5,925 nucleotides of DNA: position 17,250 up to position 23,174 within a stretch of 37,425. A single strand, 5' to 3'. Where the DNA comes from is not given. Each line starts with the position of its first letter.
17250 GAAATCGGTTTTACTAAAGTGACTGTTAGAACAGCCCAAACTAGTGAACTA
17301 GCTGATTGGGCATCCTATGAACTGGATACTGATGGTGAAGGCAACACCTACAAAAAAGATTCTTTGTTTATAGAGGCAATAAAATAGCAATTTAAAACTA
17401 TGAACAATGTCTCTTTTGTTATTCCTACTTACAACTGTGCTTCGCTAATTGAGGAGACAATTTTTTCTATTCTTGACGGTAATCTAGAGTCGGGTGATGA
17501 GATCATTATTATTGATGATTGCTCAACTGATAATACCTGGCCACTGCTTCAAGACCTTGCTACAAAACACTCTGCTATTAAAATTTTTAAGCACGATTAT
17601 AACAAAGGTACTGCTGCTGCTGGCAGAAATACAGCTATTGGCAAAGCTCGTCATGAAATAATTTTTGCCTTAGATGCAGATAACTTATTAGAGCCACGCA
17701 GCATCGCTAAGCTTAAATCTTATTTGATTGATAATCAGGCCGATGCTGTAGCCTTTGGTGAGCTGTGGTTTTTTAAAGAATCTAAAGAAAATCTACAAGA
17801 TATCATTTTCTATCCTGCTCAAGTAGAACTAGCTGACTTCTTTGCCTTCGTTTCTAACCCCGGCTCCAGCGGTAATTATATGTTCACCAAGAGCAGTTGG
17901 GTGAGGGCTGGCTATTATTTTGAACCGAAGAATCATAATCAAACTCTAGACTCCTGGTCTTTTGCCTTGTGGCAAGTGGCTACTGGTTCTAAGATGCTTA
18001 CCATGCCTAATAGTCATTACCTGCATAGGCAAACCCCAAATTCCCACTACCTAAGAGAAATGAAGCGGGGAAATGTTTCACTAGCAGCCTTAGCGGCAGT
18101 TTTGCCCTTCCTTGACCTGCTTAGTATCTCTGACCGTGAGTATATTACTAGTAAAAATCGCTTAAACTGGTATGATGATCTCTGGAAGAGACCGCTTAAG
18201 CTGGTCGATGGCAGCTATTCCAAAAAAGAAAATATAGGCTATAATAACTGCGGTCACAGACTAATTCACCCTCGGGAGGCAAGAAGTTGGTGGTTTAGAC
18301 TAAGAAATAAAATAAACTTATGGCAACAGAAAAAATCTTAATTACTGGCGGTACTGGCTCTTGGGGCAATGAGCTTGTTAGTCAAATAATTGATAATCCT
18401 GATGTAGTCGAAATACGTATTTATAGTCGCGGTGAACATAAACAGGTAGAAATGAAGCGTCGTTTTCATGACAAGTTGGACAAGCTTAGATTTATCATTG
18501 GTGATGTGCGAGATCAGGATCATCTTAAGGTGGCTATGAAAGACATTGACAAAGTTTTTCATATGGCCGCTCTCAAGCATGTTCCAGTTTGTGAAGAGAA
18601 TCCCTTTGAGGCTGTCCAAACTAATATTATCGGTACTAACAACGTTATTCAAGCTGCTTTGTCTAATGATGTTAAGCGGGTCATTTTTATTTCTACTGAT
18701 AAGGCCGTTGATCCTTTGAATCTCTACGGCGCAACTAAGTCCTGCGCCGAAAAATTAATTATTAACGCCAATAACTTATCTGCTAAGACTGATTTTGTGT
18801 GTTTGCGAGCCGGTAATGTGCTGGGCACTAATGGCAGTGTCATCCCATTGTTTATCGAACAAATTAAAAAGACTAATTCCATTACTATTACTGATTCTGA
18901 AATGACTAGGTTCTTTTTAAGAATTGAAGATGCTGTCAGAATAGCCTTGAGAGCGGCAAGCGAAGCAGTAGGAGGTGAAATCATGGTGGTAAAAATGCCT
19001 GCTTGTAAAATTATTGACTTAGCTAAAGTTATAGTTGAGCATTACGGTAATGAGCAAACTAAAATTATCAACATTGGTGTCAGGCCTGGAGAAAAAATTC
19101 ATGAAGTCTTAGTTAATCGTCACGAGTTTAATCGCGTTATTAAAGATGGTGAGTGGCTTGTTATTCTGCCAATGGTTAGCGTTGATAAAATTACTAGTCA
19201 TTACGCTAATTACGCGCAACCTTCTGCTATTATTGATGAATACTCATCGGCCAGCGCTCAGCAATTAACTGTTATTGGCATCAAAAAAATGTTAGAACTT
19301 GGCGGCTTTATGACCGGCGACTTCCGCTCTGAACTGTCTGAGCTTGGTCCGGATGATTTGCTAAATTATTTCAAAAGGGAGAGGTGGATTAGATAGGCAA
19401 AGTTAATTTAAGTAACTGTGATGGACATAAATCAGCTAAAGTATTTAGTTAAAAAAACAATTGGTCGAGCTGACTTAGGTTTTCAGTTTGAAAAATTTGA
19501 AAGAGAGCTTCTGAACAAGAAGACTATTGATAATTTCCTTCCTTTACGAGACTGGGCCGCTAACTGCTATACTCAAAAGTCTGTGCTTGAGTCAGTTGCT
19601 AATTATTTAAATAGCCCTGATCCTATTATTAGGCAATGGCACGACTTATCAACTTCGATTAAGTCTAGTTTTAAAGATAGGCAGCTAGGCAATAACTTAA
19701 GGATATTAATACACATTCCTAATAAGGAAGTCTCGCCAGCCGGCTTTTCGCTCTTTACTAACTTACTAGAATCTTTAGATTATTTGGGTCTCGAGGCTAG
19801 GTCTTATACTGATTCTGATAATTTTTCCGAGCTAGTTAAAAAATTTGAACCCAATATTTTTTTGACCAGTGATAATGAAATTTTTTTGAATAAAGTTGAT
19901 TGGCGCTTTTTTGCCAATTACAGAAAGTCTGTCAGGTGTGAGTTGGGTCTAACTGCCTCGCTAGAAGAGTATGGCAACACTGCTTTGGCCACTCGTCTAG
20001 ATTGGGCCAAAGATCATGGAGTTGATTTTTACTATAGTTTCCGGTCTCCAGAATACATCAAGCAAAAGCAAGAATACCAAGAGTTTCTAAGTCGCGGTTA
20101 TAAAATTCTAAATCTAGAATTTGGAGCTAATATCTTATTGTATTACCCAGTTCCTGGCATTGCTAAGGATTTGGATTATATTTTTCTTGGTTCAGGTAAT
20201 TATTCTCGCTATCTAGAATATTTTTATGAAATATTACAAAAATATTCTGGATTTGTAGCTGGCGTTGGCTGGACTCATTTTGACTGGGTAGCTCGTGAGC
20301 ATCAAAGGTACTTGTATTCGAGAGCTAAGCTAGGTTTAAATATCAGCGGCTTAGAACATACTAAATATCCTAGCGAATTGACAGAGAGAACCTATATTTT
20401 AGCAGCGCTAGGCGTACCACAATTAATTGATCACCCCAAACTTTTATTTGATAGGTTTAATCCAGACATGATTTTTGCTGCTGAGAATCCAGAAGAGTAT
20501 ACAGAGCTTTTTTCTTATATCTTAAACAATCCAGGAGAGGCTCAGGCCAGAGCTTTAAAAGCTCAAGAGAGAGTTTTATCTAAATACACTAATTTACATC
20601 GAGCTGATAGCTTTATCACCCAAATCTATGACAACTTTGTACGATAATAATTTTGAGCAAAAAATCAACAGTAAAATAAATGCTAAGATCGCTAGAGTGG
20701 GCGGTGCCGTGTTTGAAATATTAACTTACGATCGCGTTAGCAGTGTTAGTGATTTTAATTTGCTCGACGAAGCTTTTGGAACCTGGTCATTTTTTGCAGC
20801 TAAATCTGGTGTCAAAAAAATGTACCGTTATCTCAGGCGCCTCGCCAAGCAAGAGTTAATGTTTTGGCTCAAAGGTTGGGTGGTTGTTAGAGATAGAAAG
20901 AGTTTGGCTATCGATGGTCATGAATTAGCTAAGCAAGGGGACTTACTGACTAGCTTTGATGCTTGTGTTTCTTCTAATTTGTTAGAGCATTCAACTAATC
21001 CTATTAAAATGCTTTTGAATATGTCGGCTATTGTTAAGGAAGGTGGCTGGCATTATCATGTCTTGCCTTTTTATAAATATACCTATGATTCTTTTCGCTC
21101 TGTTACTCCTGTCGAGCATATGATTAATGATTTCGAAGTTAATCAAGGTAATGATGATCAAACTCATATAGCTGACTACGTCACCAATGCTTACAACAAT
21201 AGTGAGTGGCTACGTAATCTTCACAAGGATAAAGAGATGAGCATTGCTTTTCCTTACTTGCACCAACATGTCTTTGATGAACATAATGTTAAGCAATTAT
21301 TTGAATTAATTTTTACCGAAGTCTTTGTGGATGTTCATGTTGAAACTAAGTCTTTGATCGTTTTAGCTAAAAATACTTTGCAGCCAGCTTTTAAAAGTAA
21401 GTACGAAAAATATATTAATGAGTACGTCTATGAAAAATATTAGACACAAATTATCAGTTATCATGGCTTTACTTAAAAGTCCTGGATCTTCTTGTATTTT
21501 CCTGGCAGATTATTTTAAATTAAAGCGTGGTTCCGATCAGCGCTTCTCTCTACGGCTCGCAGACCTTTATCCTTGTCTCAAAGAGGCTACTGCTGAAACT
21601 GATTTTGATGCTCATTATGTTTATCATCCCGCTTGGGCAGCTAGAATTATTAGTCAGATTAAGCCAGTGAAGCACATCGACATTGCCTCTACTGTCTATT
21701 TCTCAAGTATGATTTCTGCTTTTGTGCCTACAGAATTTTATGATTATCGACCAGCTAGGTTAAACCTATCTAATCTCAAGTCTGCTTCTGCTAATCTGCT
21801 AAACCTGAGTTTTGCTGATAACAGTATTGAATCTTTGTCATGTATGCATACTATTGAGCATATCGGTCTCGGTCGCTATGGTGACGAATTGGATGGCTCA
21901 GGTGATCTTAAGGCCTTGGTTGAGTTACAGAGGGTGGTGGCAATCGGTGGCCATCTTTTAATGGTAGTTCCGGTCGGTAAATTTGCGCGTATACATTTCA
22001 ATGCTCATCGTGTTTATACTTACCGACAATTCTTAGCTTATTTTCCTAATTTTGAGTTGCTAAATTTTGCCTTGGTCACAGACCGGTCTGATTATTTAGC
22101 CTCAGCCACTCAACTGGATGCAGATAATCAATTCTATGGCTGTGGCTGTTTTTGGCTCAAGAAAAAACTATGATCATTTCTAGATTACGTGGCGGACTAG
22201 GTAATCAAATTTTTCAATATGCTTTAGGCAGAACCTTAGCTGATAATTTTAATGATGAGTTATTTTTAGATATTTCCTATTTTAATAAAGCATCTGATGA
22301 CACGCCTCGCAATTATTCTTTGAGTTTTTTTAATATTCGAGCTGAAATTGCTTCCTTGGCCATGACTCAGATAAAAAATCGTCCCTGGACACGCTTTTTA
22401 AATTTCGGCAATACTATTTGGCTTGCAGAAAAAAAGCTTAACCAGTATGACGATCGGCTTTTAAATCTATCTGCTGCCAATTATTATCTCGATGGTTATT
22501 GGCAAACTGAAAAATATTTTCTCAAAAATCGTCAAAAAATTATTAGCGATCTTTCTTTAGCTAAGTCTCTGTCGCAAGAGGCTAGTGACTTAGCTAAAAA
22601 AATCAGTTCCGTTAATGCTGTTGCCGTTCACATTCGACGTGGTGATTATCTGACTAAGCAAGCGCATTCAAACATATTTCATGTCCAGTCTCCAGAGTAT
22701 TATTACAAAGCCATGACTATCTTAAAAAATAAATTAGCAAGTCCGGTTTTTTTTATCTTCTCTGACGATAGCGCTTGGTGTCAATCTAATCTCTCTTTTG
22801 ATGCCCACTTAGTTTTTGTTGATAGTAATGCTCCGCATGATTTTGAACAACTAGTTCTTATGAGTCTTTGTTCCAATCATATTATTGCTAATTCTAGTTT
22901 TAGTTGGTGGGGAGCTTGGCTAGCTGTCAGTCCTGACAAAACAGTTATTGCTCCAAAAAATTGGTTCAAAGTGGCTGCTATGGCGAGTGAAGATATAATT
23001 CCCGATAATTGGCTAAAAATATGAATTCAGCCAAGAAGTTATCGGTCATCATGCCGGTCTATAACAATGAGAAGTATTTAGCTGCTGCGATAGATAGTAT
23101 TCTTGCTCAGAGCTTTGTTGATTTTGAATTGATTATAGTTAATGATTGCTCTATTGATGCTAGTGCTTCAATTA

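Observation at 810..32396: Type IV pilus genes bracket a ~26 kb glycan locus (pilC-pilin-Wzy_C ... pilD)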

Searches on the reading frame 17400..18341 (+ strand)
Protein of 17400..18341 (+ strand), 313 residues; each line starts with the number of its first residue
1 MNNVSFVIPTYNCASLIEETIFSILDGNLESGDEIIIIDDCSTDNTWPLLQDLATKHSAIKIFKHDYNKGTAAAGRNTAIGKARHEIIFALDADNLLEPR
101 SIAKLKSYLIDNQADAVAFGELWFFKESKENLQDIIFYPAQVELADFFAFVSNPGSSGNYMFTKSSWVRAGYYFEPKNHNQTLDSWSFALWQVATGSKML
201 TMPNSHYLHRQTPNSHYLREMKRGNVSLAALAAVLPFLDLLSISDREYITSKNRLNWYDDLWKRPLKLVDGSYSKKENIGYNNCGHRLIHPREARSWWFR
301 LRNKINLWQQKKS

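Call 4: search_protein_families(library=pfam, proteins=[window:17400-18341:+])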
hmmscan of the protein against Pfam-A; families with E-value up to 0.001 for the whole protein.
window:17400-18341:+ (313 aa): 4 families
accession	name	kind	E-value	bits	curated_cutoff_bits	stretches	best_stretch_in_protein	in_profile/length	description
PF00535.33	Glycos_transf_2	-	3.5e-27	95.8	23.3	1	5-135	1-129/168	Glycosyl transferase family 2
PF13641.12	Glyco_tranf_2_3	-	3.4e-11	44.1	27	1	4-120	3-121/230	Glycosyltransferase like family 2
PF10111.15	Glyco_tranf_2_2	-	2.2e-07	31.1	27.3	1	5-151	1-154/276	Glycosyltransferase like family 2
PF13704.12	Glyco_tranf_2_4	-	0.00039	21.3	27.5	1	33-97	20-84/98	Glycosyl transferase family 2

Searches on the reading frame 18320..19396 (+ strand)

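Call 4: search_protein_families(library=pfam, proteins=[window:18320-19396:+])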
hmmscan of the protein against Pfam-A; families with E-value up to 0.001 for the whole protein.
window:18320-19396:+ (358 aa): 9 families
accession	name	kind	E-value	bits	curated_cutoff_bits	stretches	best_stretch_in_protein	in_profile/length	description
PF02719.21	Polysacc_synt_2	-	1.1e-98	330.5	20.2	1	6-273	1-282/293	Polysaccharide biosynthesis protein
PF01370.27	Epimerase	-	1.2e-32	113.6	20.9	1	6-223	1-238/240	NAD dependent epimerase/dehydratase family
PF01073.25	3Beta_HSD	-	1.5e-24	87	22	1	7-132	1-122/280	3-beta hydroxysteroid dehydrogenase/isomerase family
PF16363.11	GDP_Man_Dehyd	-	1.4e-20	74.4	27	1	7-244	1-268/332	GDP-mannose 4,6 dehydratase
PF07993.18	NAD_binding_4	-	3.2e-12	46.6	20.1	1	8-130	1-140/258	Male sterility protein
PF04321.23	RmlD_sub_bind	-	3.9e-12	46.3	27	1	5-192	2-177/287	RmlD substrate binding domain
PF13460.12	NAD_binding_10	-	3.8e-10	40.4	27.2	1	10-132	1-104/184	NAD(P)H-binding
PF05368.20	NmrA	-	2.1e-06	28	27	1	3-134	2-115/298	NmrA-like family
PF00106.31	adh_short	-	7.4e-05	22.8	26.6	1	5-151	2-164/195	short chain dehydrogenase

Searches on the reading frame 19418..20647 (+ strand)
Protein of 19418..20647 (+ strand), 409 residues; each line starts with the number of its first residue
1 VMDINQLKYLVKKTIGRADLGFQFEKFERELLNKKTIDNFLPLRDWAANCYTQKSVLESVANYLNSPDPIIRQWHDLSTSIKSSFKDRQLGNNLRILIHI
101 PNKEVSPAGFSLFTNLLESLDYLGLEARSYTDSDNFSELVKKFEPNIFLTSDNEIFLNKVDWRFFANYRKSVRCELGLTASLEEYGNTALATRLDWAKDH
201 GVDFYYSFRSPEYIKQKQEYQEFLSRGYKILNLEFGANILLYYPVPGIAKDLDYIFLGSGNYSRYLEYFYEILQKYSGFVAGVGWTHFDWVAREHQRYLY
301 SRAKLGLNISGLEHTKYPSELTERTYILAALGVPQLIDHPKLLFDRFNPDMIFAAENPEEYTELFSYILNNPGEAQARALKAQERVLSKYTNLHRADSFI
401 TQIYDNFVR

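Call 4: search_protein_families(library=pfam, proteins=[window:19418-20647:+])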
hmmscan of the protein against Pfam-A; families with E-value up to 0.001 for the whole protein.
window:19418-20647:+ (409 aa): 1 family
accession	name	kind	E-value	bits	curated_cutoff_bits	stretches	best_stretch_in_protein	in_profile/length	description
PF13524.12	Glyco_trans_1_2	-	1.9e-14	54.2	25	1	280-400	19-143/144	Glycosyl transferase-like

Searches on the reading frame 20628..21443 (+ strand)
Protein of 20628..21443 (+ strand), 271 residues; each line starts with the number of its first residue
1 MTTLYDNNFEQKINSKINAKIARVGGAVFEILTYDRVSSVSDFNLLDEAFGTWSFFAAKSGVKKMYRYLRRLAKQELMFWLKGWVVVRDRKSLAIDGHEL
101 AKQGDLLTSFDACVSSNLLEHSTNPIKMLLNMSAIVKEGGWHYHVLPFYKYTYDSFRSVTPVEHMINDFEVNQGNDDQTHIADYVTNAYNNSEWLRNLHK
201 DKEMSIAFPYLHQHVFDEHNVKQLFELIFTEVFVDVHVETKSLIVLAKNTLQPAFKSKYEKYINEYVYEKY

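Call 4: search_protein_families(library=pfam, proteins=[window:20628-21443:+])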
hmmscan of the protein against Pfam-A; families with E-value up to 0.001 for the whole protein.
window:20628-21443:+ (271 aa): 1 family
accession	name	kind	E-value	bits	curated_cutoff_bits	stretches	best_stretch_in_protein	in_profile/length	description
PF13489.12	Methyltransf_23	-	0.00024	21.3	27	1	102-226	74-155/164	Methyltransferase domain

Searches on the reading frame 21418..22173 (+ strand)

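Call 5: search_protein_families(library=pfam, proteins=[window:21418-22173:+])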
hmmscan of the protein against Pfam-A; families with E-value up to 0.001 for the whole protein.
window:21418-22173:+ (251 aa): 1 family
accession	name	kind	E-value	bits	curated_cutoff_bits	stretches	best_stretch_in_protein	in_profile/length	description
PF03269.20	DUF268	-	7.1e-14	52.5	25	1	138-216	64-141/176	Caenorhabditis protein of unknown function, DUF268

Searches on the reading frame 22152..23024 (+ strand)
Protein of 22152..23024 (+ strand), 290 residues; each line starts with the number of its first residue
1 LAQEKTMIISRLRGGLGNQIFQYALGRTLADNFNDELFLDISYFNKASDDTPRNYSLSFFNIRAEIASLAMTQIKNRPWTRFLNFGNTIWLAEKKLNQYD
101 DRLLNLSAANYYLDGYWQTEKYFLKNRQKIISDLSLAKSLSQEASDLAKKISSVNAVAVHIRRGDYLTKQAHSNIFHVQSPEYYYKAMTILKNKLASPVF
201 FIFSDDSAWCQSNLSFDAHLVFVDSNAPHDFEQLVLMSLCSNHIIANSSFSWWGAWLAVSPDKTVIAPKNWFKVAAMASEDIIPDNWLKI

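Call 5: search_protein_families(library=pfam, proteins=[window:22152-23024:+])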
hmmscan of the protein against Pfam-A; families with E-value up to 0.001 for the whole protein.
window:22152-23024:+ (290 aa): 1 family
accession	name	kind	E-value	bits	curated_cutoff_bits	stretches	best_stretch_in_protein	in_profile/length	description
PF01531.22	Glyco_transf_11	-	3.7e-35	122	23.9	1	11-289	36-296/298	Glycosyl transferase family 11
